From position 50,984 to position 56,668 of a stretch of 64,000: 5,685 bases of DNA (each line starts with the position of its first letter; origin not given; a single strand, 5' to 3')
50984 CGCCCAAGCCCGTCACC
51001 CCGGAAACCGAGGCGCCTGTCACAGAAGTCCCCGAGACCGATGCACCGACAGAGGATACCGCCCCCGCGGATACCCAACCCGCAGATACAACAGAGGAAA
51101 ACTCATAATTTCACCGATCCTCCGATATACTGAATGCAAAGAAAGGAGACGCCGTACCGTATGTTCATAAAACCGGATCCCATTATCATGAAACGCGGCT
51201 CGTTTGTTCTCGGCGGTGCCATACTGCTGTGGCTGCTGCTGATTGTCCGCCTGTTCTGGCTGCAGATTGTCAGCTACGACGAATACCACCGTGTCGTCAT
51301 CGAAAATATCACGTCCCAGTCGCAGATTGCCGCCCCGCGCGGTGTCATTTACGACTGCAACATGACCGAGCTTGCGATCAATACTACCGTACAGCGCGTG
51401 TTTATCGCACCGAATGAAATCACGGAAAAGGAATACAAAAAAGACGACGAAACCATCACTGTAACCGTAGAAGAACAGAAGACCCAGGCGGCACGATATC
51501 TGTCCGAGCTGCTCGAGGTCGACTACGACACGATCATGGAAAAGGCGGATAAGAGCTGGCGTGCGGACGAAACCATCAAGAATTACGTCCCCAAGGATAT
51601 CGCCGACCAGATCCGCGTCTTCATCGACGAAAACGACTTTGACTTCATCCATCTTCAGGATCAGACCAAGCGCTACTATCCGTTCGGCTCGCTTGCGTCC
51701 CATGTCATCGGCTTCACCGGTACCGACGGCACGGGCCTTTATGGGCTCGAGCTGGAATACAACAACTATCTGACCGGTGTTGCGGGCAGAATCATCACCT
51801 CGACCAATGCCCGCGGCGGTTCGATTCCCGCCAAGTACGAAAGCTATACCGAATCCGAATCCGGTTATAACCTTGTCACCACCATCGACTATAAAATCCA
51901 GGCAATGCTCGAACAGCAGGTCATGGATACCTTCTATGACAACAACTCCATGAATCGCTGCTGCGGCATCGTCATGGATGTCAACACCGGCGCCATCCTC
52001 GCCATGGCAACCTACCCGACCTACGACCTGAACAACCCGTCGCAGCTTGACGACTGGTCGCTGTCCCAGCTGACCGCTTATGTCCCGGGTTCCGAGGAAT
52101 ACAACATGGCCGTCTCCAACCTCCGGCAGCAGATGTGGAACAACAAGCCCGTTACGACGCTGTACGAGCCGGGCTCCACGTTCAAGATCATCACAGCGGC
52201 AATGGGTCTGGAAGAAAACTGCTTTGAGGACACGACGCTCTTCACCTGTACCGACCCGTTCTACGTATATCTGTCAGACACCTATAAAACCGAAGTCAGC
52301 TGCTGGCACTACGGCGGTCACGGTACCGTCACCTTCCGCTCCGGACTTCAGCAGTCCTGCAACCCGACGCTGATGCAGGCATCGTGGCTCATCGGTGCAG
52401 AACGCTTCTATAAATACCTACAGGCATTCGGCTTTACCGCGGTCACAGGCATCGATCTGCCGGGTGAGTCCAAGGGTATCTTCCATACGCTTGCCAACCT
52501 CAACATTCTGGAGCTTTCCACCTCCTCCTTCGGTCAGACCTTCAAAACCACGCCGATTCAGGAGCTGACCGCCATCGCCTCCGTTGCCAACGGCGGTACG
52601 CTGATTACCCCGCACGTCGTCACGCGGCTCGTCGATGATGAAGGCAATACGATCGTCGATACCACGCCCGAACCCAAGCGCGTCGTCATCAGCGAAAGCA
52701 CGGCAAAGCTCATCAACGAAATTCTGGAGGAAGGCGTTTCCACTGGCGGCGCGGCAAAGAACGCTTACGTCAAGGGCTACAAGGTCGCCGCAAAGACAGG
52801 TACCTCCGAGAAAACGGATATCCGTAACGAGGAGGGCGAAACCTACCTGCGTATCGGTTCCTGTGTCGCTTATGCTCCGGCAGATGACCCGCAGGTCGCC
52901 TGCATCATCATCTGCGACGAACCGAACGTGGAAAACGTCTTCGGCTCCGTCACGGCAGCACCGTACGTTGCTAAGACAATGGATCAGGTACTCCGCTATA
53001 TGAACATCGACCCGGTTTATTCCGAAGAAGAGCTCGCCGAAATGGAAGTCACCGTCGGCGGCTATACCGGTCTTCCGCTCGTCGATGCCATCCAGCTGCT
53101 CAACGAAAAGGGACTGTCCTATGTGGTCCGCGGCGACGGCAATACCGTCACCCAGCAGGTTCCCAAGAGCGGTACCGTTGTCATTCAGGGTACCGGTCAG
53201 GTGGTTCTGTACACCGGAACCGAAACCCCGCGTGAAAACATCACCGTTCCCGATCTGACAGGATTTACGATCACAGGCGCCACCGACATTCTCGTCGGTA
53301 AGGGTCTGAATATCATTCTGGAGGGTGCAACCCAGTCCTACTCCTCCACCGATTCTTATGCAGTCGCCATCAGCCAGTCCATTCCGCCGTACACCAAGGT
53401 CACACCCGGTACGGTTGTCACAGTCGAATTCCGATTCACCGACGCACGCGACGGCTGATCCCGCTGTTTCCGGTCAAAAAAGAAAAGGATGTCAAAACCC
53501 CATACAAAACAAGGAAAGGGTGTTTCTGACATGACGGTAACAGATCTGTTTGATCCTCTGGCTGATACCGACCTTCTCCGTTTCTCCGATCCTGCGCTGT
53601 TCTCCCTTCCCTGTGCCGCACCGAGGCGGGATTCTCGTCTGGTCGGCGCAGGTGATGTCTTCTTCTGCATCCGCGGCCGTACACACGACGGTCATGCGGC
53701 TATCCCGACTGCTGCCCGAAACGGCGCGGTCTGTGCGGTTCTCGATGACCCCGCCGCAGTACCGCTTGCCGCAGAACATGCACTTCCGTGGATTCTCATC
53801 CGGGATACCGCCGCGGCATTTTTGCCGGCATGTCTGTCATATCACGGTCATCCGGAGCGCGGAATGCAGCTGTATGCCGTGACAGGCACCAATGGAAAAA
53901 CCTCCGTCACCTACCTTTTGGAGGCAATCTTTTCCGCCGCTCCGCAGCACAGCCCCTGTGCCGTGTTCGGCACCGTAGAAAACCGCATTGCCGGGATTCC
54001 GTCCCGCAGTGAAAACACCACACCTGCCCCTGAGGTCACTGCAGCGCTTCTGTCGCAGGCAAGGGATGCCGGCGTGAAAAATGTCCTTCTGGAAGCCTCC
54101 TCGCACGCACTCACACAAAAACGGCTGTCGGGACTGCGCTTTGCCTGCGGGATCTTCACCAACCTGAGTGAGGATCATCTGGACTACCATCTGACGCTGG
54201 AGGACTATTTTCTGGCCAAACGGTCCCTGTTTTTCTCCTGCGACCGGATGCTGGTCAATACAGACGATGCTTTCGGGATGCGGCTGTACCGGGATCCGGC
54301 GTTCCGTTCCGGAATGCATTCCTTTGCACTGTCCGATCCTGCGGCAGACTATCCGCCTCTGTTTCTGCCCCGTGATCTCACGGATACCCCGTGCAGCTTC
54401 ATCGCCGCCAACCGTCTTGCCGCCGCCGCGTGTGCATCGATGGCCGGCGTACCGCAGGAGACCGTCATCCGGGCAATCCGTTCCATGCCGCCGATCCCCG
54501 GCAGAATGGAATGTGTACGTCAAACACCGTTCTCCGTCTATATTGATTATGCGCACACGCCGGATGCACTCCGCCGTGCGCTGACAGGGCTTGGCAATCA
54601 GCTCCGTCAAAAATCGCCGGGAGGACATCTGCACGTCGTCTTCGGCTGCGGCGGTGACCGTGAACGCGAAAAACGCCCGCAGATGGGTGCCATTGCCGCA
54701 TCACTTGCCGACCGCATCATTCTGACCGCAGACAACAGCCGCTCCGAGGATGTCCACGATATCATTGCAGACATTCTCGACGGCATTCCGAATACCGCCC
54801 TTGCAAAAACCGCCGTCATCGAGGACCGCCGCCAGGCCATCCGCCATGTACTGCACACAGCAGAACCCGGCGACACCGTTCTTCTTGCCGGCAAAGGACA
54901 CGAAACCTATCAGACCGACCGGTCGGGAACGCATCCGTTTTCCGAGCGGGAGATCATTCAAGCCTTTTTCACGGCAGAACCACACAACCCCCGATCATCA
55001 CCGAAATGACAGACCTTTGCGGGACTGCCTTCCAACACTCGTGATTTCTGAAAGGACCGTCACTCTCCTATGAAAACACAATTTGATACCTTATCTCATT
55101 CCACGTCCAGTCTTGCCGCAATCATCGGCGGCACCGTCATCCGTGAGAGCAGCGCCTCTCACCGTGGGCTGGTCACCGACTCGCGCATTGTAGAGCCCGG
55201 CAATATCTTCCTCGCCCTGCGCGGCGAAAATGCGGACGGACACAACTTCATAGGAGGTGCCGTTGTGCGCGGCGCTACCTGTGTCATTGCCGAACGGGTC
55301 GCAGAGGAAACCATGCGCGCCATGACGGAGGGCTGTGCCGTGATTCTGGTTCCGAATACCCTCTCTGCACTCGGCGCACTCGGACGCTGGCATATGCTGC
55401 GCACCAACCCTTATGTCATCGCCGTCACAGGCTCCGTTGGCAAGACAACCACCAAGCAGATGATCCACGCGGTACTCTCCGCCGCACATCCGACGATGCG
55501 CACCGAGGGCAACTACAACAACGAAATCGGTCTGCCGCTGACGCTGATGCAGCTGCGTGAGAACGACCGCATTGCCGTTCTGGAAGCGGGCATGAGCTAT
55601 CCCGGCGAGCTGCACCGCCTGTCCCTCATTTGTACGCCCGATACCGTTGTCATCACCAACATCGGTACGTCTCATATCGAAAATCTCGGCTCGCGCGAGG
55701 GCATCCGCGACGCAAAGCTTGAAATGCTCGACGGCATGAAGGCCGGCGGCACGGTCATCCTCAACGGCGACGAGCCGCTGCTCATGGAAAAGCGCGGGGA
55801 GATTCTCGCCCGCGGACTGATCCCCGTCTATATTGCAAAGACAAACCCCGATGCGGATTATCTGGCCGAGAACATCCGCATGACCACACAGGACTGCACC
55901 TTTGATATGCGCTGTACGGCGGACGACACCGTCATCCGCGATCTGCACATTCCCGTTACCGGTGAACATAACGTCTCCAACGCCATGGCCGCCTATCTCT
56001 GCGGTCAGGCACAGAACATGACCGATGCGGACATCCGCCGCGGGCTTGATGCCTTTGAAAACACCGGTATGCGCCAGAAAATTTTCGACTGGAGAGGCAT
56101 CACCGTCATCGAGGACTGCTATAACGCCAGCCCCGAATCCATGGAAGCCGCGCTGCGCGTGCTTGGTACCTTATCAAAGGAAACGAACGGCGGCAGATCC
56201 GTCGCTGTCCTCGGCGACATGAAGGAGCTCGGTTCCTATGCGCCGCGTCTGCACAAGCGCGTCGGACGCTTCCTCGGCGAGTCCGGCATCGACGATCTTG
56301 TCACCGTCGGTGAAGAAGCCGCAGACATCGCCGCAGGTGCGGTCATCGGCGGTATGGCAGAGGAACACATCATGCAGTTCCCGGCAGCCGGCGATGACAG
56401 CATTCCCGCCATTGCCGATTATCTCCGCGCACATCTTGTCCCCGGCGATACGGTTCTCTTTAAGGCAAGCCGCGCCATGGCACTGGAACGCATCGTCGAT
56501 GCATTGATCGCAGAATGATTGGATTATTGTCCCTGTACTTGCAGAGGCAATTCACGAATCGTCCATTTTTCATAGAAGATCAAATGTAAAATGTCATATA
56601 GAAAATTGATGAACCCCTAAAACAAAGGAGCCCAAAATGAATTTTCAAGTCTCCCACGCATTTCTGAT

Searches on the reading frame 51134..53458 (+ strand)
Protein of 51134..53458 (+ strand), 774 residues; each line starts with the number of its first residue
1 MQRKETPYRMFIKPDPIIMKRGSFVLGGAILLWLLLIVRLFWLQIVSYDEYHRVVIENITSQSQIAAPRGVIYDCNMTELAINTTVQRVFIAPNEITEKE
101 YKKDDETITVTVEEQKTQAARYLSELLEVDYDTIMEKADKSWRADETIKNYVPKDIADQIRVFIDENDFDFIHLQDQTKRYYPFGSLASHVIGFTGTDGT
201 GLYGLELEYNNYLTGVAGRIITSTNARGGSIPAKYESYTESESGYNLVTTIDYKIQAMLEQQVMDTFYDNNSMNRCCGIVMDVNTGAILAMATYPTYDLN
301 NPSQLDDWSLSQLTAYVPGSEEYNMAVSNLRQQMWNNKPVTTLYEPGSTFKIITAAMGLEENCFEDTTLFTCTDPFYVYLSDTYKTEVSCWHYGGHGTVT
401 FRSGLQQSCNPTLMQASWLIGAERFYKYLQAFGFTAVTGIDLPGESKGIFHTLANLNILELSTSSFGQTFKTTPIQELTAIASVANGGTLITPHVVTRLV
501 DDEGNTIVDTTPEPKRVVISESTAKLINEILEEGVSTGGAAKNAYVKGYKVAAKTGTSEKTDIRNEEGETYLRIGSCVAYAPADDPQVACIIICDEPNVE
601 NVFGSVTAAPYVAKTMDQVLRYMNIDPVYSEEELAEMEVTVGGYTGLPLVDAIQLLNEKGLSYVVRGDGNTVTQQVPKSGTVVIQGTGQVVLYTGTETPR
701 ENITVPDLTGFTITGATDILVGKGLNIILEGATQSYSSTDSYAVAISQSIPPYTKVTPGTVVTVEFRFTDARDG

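Call 67: search_protein_families(library=pfam, proteins=[window:51134-53458:+], max_evalue=0.00001)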
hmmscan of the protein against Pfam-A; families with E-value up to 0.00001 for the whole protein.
window:51134-53458:+ (774 aa): 3 families
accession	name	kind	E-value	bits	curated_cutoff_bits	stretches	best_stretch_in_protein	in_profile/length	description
PF00905.27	Transpeptidase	-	1.8e-65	221.5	22.1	1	277-616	2-298/299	Penicillin binding protein transpeptidase domain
PF03717.20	PBP_dimer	-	9.4e-19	69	24.4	1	65-229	2-174/180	Penicillin-binding Protein dimerisation domain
PF03793.24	PASTA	-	4.2e-16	59.1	23.2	2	639-695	1-63/64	PASTA domain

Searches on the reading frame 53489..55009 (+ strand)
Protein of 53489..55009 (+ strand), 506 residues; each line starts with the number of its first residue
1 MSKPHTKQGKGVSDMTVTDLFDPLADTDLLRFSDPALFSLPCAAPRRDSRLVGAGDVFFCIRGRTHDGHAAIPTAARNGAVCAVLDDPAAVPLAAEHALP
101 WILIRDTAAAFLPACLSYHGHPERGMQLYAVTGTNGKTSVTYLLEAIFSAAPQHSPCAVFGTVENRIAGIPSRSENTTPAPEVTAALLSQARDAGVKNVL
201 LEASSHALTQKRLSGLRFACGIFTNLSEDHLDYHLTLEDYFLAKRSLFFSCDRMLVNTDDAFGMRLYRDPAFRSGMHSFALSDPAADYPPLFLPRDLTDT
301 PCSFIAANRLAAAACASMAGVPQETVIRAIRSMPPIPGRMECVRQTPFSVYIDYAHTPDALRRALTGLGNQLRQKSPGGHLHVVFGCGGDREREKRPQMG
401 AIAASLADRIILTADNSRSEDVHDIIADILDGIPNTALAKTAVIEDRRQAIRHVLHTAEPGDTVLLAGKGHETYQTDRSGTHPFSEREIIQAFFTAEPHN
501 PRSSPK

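Call 66: find_encoding_contigs(protein=window:53489-55009:+, flank=10000, max_places=1)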
Protein window:53489-55009:+ (506 aa): no gene with exactly this product is on record in the collection.

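Call 68: search_protein_families(library=pfam, proteins=[window:53489-55009:+], max_evalue=0.00001)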
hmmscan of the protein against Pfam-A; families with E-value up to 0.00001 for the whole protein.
window:53489-55009:+ (506 aa): 3 families
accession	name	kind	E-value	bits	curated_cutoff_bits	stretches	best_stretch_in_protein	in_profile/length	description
PF08245.18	Mur_ligase_M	-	5.7e-34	118.3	24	1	131-287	1-153/200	Mur ligase middle domain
PF02875.26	Mur_ligase_C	-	3.2e-33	115.7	28.4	1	338-470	1-127/127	Mur ligase, glutamate ligase domain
PF01225.30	Mur_ligase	-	4.9e-06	27.3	21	0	48-91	8-56/95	Mur ligase family, catalytic domain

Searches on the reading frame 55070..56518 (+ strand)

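Call 68: search_protein_families(library=pfam, proteins=[window:55070-56518:+], max_evalue=0.00001)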
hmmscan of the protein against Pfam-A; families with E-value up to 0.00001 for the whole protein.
window:55070-56518:+ (482 aa): 3 families
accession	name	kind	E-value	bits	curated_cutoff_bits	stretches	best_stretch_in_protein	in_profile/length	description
PF08245.18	Mur_ligase_M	-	6.9e-44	150.6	24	1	119-311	1-199/200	Mur ligase middle domain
PF02875.26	Mur_ligase_C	-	6.3e-17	63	28.4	1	338-468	5-127/127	Mur ligase, glutamate ligase domain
PF01225.30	Mur_ligase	-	3e-07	31.1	21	1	33-101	4-90/95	Mur ligase family, catalytic domain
